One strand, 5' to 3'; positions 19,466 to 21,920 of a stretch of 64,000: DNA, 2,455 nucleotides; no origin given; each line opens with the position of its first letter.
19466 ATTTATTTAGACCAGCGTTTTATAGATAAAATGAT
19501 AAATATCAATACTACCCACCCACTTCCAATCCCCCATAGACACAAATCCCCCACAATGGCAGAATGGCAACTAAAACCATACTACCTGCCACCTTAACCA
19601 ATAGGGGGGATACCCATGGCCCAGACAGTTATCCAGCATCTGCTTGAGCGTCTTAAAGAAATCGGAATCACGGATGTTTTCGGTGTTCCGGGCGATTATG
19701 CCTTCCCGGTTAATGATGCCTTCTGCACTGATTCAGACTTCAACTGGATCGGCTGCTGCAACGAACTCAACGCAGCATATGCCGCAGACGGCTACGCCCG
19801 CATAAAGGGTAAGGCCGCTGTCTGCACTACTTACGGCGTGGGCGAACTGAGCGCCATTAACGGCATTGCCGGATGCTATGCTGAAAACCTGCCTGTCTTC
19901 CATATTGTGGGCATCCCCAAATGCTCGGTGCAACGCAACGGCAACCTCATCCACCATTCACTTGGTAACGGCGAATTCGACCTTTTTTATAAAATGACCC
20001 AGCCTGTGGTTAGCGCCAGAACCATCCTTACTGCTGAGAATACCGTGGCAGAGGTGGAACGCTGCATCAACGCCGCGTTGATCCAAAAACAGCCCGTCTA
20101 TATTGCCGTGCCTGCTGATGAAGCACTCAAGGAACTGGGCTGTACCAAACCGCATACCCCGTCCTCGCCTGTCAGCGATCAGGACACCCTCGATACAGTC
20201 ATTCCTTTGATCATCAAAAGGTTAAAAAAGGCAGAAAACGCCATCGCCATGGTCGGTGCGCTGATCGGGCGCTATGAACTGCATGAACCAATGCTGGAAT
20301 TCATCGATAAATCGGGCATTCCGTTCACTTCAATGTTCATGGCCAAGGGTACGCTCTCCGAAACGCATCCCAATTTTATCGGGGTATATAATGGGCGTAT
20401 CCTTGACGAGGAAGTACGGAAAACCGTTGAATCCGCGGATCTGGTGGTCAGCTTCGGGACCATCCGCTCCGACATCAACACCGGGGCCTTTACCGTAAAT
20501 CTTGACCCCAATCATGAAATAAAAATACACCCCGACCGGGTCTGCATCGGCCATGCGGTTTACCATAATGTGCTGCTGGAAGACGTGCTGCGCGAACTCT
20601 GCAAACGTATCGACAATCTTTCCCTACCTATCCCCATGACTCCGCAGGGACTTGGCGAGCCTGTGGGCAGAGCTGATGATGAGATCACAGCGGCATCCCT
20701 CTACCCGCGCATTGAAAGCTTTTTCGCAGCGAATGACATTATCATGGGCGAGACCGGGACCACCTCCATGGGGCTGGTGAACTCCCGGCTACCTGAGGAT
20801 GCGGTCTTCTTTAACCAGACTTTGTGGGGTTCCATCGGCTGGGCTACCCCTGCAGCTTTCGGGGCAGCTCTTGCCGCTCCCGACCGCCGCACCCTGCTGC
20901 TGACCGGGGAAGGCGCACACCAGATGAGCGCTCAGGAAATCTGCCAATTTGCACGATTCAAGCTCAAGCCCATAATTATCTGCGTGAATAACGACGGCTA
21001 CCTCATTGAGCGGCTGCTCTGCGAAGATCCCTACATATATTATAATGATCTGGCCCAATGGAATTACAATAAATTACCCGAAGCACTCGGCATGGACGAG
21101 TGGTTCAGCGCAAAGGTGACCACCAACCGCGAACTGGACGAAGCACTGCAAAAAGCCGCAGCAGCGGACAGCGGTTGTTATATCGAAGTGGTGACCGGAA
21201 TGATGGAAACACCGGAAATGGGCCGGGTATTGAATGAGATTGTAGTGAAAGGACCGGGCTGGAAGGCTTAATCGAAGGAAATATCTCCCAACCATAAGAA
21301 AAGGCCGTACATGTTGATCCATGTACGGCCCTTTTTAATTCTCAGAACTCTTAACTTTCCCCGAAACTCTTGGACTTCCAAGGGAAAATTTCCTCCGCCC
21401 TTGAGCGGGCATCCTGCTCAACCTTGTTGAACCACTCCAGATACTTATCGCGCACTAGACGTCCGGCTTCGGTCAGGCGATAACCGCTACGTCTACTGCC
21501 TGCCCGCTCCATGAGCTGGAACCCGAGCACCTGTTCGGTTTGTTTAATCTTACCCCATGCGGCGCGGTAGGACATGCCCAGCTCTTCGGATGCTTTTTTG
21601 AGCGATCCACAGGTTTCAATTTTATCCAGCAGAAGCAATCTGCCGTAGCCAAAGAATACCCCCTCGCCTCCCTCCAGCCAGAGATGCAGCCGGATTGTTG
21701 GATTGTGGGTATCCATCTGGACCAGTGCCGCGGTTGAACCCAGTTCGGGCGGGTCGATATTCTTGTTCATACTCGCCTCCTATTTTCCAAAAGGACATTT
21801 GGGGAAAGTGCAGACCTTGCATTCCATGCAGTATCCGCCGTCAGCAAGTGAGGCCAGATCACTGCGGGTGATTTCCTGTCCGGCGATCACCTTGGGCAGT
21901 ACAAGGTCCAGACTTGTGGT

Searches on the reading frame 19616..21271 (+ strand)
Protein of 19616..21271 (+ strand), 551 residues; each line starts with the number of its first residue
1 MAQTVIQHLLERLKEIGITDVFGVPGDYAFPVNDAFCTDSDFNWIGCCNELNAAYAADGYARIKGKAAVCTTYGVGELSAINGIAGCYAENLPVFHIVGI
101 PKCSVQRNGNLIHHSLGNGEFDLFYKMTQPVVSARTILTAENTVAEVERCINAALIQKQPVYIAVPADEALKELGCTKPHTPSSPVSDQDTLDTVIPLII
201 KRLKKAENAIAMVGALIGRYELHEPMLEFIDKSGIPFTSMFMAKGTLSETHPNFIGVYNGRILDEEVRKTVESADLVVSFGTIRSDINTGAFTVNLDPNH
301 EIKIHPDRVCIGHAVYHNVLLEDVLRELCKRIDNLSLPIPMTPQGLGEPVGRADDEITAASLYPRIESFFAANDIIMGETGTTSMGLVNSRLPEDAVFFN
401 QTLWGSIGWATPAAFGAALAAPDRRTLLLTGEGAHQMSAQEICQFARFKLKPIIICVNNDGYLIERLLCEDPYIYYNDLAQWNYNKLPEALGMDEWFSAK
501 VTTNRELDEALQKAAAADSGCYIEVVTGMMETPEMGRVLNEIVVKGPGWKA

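Call 23: find_encoding_contigs(protein=window:19616-21271:+, flank=10000)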
Protein window:19616-21271:+ (551 aa): no gene with exactly this product is on record in the collection.

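Call 24: find_related_loci(query=window:19616-21271:+, collection=genome_contigs, flank=10000)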
Query window:19616-21271:+ (551 aa) in genome_contigs; peptide patterns used: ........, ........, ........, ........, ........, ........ (x = any residue, [..] = any of these).
64 stretches matched a pattern; 12 encode a relative of the query (tblastn E <= 1e-3); 12 distinct loci.
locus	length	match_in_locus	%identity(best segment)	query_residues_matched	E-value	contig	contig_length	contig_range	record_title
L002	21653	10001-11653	93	1-551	0e+0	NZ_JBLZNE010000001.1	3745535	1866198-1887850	MAG: Maridesulfovibrio sp. isolate FB10N2-isolate Maridesulfo2SRBS4_contig_0001, whole genome shotgun sequence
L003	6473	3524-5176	89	1-551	0e+0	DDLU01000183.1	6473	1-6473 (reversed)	MAG TPA_asm: Desulfovibrio sp. UBA2564 UBA2564_contig_48191, whole genome shotgun sequence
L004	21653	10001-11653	87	1-551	0e+0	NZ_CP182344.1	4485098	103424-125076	MAG: Maridesulfovibrio sp. isolate LRMN2-isolate chromosome, complete genome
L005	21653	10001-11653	86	1-551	0e+0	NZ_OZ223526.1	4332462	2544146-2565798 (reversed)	MAG: Maridesulfovibrio sp. isolate 4b7aa1d1-4656-4508-adef-fef75badb664 chromosome 1, complete sequence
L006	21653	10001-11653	81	1-551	0e+0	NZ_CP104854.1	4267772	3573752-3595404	Maridesulfovibrio sp. FT414 chromosome, complete genome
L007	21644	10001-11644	66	3-550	0e+0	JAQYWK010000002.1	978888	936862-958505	MAG: Desulfovibrio sp. isolate Glu_egg_str_bin110 NODE_2_length_978888_cov_4.634277, whole genome shotgun sequence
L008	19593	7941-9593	64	1-551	0e+0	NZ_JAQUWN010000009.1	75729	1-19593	MAG: Pseudodesulfovibrio sp. isolate STD2_191 NODE_1103_length_75729_cov_5.665035_Sandtown_D2, whole genome shotgun sequ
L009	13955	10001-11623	53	1-543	0e+0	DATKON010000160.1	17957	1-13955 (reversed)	MAG TPA_asm: Rhizomicrobium sp. isolate SMAG_U14765 k141_4143971, whole genome shotgun sequence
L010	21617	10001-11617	50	1-543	2e-180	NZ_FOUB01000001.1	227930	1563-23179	Nitrosomonas communis strain Nm44, whole genome shotgun sequence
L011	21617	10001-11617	50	1-543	3e-179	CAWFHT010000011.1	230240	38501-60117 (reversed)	MAG: uncultured beta proteobacterium isolate MFD05674.bin.2.55 genome assembly, contig: contig_32278, whole genome shotg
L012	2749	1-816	63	279-550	1e-121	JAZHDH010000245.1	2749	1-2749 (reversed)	MAG: Pseudodesulfovibrio sp. isolate Bin21Zod NODE_5142_length_2749_cov_217.390497, whole genome shotgun sequence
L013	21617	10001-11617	50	1-543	5e-179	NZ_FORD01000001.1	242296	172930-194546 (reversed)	Nitrosomonas sp. Nm34, whole genome shotgun sequence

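Call 28: search_protein_families(library=pfam, proteins=[window:19616-21271:+, L002:8197-9825:-, L003:2645-3202:+, L004:7099-8592:-], max_evalue=0.01)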
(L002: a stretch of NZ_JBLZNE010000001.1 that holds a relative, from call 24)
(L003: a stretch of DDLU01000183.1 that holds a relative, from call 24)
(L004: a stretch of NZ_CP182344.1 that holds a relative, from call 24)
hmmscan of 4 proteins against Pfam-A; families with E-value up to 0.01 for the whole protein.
window:19616-21271:+ (551 aa): 3 families
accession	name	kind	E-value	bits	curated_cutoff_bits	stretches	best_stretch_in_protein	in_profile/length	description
PF02776.23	TPP_enzyme_N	-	3.9e-27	94.8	26.8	1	4-106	2-105/119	Thiamine pyrophosphate enzyme, N-terminal TPP binding domain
PF02775.26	TPP_enzyme_C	-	9e-22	77.9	21.9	1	391-525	14-151/151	Thiamine pyrophosphate enzyme, C-terminal TPP binding domain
PF00205.28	TPP_enzyme_M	-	4.1e-21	75.5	30.4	1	199-317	4-122/137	Thiamine pyrophosphate enzyme, central domain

L002:8197-9825:- (542 aa): 0 families

L003:2645-3202:+ (185 aa): 12 families
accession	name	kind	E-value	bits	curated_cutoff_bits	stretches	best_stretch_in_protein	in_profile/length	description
PF06414.18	Zeta_toxin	-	1.4e-10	41.4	22.3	1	10-159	12-175/199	Zeta toxin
PF13671.12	AAA_33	-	6.2e-06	27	27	1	18-154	2-140/143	AAA domain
PF13476.12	AAA_23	-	0.00011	23.4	27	1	14-41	18-45/201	AAA domain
PF13173.12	AAA_14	-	0.00015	22.2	27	1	15-53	2-42/129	AAA domain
PF13191.12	AAA_16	-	0.00029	21.8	32.6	1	14-76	23-84/167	AAA ATPase domain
PF13479.12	AAA_24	-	0.00029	21.2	27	1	15-50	2-32/195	AAA domain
PF13555.12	AAA_29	-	0.0016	18.6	27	1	13-34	20-41/61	P-loop containing region of AAA domain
PF06745.19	ATPase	-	0.0019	18.1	26.6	1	12-37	16-41/231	KaiC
PF20720.3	nSTAND3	-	0.0031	17.7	27.2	1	14-60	16-63/155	Novel STAND NTPase 3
PF00005.33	ABC_tran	-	0.0039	18.2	25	1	12-34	8-30/137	ABC transporter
PF03193.22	RsgA_GTPase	-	0.0056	17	30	0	3-38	94-129/174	RsgA GTPase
PF00931.28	NB-ARC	-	0.0071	16.1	23.5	1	3-35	6-38/248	NB-ARC domain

L004:7099-8592:- (497 aa): 4 families
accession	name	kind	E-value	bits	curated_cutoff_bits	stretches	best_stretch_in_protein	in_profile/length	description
PF04055.27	Radical_SAM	-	2.6e-19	70.4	29.5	1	163-318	1-165/166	Radical SAM superfamily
PF13186.11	SPASM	-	5.2e-10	39.9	21.5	1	387-448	1-66/67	Iron-sulfur cluster-binding domain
PF13353.11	Fer4_12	-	0.00037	21.2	22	1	166-231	12-78/137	4Fe-4S single cluster domain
PF05402.18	PqqD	-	0.00088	20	23.4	1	49-102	15-66/67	Coenzyme PQQ synthesis protein D (PqqD)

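Call 29: search_protein_families(library=padloc, proteins=[L002:8197-9825:-, L003:2645-3202:+, L004:7099-8592:-], max_evalue=0.01)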
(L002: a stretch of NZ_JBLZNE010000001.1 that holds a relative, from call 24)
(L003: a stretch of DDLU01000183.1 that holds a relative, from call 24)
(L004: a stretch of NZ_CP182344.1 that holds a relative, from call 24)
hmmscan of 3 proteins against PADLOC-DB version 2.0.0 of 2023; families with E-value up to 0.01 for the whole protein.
L002:8197-9825:- (542 aa): 0 families

L003:2645-3202:+ (185 aa): 26 families (the best 25 are shown)
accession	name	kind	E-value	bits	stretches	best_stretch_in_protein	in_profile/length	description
PDLC02741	PbeC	-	9.9e-05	19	1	3-51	16-64/644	PbeC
PDLC04135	mad3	-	0.00012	19.7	1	15-36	22-43/374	mads_3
PDLC02663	DndD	-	0.00012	19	1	11-40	29-58/675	DndD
PDLC02668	DndD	-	0.00023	18.3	1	8-33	21-48/659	DndD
PDLC02740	PbeC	-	0.00027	17.9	1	5-35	18-48/648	PbeC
PDLC02734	PbeC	-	0.00035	17.2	1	9-39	22-52/630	PbeC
PDLC02981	AriAB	-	0.00038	17.3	1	14-33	22-41/694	-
PDLC03865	LmuB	-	0.00039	16.7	1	15-33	31-49/1007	-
PDLC02714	PbeC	-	0.00043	17.2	1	7-54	20-68/651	PbeC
PDLC03859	LmuB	-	0.00049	17.4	1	13-39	22-48/611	-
PDLC02739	PbeC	-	0.0006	16.6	1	4-40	17-53/644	PbeC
PDLC04140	mad8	-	0.00063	17.3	1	11-42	23-54/314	mads_8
PDLC04791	PDC-S01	-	0.00067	16.4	1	6-52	11-56/395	-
PDLC02715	PbeC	-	0.0008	16.2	1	4-54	17-67/619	PbeC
PDLC04789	PDC-S01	-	0.001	16.2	1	7-52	9-54/375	-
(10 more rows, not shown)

L004:7099-8592:- (497 aa): 2 families
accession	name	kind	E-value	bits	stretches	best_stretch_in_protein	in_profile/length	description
PDLC02903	pVip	-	1.3e-16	58.8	1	163-310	4-151/257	Viperins not associated with kinases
PDLC02904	pVip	-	3.9e-13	47.5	1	164-324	8-167/262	Viperins associated with kinases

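Call 51: search_protein_families(library=ncbifam, proteins=[L002:8197-9825:-], max_evalue=0.01)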
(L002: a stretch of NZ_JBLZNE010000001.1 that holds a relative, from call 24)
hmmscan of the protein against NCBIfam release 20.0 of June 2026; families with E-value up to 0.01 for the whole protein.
L002:8197-9825:- (542 aa): 0 families

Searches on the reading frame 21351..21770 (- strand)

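Call 28: search_protein_families(library=pfam, proteins=[window:21351-21770:-], max_evalue=0.01)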
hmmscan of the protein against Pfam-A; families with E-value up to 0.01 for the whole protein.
window:21351-21770:- (139 aa): 1 family
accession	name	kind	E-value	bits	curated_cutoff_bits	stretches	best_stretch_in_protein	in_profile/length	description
PF00126.33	HTH_1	-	1.8e-12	47.4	26.6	1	45-104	4-60/60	Bacterial regulatory helix-turn-helix protein, lysR family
